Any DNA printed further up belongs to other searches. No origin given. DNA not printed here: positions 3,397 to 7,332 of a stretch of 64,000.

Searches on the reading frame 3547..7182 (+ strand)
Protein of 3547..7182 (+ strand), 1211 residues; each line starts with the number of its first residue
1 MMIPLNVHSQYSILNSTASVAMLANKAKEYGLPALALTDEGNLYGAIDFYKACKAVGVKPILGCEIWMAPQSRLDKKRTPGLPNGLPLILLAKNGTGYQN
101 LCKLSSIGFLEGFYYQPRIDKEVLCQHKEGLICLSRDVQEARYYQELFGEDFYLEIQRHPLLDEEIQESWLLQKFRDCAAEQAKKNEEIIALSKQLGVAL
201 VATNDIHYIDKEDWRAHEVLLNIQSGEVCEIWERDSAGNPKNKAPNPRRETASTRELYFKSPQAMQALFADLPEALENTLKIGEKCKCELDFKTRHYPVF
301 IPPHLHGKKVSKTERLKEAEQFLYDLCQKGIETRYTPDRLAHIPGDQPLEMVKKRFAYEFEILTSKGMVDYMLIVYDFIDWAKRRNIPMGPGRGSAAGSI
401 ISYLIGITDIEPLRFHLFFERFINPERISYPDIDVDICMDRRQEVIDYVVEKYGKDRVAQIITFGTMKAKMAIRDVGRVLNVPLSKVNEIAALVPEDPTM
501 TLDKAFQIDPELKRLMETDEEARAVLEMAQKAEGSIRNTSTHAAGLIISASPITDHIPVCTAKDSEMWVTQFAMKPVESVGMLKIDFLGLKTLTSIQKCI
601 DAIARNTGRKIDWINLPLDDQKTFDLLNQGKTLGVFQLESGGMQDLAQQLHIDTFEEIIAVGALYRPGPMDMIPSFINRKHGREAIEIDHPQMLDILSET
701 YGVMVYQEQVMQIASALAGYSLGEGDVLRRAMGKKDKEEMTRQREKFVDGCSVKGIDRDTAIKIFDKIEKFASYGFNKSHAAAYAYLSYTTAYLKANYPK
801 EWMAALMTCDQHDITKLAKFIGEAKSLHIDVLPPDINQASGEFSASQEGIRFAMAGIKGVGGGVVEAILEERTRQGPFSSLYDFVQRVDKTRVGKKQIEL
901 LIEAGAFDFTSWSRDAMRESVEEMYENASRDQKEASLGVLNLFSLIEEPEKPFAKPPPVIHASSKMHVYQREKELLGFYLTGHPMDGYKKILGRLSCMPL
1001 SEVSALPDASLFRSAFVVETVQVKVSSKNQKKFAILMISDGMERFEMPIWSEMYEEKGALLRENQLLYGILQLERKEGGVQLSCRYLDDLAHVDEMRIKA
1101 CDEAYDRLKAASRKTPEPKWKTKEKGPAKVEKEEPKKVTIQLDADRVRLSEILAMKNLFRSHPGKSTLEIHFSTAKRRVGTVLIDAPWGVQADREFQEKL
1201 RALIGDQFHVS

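Call 83: search_protein_families(library=pfam, proteins=[window:3547-7182:+], max_evalue=0.00001)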
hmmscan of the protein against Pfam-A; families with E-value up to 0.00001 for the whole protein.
window:3547-7182:+ (1211 aa): 4 families
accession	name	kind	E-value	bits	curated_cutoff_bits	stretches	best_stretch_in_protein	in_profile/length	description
PF07733.18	DNA_pol3_alpha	-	3.6e-97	325.5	23.9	1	322-589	2-260/260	Bacterial DNA polymerase III alpha NTPase domain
PF17657.6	DNA_pol3_finger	-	3e-64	215.8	22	1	592-752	1-163/166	Bacterial DNA polymerase III alpha subunit finger domain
PF02811.25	PHP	-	7.1e-43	147.2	26.4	1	5-138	2-125/164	PHP domain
PF14579.12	HHH_6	-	5.4e-27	94.3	25.6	1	829-916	2-89/90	Helix-hairpin-helix motif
